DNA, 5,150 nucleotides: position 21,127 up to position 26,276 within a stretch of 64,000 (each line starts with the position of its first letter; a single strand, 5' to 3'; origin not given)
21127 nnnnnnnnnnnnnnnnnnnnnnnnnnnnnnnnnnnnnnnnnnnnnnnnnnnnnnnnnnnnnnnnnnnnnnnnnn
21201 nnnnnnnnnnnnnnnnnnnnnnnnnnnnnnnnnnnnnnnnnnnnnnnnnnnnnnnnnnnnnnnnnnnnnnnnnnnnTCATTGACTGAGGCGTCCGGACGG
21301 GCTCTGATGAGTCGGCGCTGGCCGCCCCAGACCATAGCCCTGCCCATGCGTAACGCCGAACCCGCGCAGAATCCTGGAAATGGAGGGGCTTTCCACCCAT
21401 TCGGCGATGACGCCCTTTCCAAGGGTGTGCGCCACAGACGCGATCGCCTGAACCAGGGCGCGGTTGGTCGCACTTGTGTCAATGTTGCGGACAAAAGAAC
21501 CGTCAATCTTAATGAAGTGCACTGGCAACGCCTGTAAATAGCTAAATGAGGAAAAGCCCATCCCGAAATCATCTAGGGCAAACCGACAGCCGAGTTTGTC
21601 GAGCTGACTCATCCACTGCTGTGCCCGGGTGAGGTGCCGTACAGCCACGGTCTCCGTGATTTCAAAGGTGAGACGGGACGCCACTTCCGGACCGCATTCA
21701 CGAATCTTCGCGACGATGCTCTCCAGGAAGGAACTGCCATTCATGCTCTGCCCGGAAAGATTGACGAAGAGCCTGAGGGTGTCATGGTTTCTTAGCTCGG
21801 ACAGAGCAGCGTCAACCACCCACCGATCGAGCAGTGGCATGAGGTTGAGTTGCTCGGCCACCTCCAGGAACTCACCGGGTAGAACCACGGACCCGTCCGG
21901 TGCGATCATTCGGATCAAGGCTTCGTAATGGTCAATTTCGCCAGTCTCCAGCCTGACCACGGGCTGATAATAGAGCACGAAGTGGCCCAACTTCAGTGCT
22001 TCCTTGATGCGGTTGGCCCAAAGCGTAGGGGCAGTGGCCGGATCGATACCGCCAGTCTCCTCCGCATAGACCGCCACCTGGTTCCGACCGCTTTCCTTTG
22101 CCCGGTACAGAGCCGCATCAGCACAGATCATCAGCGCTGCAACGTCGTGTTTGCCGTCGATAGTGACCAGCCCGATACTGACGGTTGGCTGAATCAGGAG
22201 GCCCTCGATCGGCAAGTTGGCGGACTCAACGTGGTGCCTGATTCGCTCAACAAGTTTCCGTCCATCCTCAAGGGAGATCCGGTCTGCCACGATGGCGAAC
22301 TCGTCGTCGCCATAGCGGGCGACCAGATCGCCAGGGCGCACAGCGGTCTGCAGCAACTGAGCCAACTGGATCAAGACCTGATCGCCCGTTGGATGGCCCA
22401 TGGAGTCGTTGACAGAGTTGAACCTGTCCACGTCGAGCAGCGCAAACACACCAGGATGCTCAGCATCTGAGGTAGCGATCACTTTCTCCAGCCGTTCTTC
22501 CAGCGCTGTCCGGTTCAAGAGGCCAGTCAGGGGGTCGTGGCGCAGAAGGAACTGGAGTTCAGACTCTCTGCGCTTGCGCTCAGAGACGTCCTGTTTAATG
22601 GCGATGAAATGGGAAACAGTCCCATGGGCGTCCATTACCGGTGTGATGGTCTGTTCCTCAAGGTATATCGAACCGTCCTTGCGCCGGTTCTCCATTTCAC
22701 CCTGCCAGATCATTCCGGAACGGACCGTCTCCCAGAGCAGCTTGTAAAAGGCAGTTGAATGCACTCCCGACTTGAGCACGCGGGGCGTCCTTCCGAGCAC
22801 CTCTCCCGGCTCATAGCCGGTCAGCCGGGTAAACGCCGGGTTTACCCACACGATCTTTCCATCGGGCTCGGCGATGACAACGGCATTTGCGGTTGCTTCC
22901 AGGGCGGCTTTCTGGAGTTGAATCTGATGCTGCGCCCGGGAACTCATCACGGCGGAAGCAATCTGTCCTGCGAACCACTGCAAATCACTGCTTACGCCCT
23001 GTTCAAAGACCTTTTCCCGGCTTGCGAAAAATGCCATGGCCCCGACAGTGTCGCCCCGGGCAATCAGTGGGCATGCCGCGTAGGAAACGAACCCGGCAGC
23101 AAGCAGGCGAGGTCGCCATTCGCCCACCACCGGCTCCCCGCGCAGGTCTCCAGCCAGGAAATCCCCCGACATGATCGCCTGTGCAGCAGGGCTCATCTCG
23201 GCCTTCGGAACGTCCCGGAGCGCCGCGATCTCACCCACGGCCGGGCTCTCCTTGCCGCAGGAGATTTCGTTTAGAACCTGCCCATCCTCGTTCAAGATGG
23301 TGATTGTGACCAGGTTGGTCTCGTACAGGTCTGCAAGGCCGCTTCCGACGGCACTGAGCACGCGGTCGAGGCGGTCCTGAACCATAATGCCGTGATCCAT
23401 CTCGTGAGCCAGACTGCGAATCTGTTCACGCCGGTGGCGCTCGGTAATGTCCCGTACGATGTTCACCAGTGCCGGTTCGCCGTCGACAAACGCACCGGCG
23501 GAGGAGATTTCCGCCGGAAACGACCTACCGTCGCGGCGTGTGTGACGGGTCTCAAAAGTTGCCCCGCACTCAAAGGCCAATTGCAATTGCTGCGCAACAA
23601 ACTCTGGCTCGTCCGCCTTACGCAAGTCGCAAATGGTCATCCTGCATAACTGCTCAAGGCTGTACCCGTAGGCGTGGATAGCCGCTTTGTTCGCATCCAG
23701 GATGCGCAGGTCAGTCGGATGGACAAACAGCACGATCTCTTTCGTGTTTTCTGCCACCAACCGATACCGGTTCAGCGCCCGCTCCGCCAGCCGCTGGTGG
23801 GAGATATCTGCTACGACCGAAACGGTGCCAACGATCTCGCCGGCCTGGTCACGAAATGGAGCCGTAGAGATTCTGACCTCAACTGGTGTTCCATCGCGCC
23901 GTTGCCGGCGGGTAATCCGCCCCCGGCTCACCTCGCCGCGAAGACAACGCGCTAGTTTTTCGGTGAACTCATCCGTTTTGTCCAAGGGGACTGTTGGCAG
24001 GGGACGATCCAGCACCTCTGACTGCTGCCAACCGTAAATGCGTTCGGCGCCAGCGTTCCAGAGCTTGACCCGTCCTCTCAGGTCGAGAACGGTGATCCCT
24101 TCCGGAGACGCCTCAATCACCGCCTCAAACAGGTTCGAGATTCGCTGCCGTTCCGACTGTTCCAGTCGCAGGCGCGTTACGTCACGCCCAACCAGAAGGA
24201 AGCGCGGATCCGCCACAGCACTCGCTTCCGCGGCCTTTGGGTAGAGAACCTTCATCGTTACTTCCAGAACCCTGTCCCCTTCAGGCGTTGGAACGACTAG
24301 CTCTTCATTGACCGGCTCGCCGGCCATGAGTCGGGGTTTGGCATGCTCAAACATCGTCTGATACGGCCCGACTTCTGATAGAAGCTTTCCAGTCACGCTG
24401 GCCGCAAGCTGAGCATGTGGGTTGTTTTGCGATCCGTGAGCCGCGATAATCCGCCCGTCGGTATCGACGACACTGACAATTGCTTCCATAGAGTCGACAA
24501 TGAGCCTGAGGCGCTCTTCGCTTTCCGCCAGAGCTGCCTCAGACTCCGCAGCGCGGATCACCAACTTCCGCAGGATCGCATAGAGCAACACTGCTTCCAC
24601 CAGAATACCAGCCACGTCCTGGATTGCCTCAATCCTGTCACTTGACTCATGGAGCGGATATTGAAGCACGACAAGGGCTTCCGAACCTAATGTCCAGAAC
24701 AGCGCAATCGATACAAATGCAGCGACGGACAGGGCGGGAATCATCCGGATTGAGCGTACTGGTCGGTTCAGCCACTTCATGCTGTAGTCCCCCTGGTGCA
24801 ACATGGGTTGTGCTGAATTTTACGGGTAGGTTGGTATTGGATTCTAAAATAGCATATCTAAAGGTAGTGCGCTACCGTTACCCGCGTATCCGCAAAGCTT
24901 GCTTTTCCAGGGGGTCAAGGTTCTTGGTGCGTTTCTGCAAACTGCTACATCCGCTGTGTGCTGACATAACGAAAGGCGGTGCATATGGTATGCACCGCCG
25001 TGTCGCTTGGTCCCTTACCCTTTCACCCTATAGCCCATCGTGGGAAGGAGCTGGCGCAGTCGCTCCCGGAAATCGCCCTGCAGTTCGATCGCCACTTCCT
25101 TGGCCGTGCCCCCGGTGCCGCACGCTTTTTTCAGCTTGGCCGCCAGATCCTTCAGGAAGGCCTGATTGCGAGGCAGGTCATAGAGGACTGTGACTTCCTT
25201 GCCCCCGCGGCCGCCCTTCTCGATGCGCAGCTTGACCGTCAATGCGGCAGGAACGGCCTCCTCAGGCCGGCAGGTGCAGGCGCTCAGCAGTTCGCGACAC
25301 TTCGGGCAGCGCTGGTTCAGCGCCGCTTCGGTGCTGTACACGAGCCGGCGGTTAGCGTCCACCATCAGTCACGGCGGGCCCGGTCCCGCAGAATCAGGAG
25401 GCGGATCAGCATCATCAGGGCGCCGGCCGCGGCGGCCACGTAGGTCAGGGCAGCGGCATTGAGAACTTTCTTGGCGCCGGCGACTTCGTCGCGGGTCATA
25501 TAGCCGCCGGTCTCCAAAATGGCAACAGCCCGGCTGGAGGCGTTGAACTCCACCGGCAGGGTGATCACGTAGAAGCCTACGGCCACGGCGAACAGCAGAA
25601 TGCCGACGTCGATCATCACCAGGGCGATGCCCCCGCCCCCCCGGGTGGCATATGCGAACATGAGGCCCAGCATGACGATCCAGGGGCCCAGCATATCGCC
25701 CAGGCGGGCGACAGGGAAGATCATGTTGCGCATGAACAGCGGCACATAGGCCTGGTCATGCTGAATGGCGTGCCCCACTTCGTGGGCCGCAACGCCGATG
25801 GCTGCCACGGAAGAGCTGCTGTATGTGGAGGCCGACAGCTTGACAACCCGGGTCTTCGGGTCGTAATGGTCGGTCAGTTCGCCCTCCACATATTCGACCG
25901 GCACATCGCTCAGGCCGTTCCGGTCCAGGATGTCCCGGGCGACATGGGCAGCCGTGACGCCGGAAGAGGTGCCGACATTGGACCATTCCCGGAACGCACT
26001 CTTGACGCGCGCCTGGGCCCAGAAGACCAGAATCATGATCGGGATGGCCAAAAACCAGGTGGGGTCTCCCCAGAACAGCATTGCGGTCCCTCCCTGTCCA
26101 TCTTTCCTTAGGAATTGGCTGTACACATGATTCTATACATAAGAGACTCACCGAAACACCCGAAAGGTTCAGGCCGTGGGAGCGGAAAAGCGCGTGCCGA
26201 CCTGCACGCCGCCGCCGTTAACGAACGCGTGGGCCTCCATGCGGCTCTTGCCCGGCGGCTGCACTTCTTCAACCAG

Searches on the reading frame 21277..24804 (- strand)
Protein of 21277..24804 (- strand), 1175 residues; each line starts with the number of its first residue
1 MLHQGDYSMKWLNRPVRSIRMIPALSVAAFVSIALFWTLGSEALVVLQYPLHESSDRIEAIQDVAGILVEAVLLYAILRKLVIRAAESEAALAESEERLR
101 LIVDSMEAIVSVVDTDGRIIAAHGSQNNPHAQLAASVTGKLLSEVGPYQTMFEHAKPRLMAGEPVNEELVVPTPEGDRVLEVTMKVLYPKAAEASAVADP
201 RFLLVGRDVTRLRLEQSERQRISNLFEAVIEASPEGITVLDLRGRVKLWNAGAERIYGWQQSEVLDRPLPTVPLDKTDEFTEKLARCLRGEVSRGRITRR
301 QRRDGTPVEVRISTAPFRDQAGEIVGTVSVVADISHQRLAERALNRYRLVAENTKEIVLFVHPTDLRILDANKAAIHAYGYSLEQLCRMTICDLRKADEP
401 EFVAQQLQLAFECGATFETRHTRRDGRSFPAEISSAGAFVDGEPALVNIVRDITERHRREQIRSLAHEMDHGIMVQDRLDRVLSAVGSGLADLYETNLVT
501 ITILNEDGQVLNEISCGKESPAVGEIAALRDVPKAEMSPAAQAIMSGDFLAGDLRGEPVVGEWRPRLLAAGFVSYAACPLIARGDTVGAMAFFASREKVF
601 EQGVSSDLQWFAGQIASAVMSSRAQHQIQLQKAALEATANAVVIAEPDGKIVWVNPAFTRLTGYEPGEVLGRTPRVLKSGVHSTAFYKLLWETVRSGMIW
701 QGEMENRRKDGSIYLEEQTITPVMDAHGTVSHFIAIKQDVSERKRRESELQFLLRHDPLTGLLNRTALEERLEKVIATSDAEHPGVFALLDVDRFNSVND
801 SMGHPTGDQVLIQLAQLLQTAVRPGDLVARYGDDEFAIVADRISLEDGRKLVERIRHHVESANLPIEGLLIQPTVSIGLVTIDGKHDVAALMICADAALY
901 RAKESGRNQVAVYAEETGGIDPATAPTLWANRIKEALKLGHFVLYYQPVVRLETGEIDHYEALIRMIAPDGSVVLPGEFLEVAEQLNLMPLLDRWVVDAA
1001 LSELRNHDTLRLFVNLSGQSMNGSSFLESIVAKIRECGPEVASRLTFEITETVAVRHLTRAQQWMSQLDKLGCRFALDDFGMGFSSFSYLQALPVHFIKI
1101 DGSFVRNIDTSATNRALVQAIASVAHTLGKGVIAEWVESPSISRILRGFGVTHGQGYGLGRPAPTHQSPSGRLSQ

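Call 23: search_protein_families(library=pfam, proteins=[window:21277-24804:-], max_evalue=0.001)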
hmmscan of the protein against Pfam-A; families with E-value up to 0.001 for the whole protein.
window:21277-24804:- (1175 aa): 9 families
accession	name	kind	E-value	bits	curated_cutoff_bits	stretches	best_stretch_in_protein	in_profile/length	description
PF00563.25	EAL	-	1.2e-68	231.4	31.3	1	931-1162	2-236/236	EAL domain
PF00989.32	PAS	-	5.4e-44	149.3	22.6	3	225-334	2-113/113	PAS fold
PF00990.26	GGDEF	-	2.1e-43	148.3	23.8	1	756-909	3-161/161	Diguanylate cyclase, GGDEF domain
PF13426.13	PAS_9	-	2e-39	134.5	27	3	640-742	2-103/103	PAS domain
PF08448.16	PAS_4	-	2.6e-37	127.9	23.1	3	231-338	2-109/110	PAS fold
PF13188.13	PAS_8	-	8.5e-26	89.4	21.8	2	631-675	3-48/65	PAS domain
PF08447.18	PAS_3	-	3.1e-19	69.5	25.6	2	652-736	2-88/89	PAS fold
PF13185.12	GAF_2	-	4.3e-07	30.6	28.6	1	479-619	8-135/136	GAF domain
PF13596.12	PAS_10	-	5.7e-05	24.1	22.1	1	230-334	5-105/106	PAS domain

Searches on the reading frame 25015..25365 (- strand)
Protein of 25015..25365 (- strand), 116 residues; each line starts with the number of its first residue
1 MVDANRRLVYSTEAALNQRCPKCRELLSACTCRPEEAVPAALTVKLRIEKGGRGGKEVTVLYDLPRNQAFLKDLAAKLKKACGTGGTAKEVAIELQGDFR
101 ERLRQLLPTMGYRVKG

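Call 23: search_protein_families(library=pfam, proteins=[window:25015-25365:-], max_evalue=0.001)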
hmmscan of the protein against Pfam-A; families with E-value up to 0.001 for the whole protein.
window:25015-25365:- (116 aa): 1 family
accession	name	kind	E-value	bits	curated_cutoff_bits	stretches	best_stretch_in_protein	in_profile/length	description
PF01253.27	SUI1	-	5.1e-14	52.9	25.5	1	44-112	5-76/77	Translation initiation factor SUI1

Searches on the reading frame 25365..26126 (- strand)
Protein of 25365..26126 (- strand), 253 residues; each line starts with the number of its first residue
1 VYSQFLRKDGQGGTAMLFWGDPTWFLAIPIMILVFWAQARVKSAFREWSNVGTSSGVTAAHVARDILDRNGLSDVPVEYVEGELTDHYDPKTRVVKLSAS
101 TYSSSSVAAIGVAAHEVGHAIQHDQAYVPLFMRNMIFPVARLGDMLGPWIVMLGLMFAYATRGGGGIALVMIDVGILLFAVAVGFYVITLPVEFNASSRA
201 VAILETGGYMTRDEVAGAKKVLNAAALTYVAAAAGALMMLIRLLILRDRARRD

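Call 23: search_protein_families(library=pfam, proteins=[window:25365-26126:-], max_evalue=0.001)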
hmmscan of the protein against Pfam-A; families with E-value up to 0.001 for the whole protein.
window:25365-26126:- (253 aa): 1 family
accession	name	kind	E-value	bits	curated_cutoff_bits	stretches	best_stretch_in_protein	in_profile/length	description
PF04298.18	Zn_peptidase_2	-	2.3e-87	292.5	27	1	23-246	1-216/218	Putative neutral zinc metallopeptidase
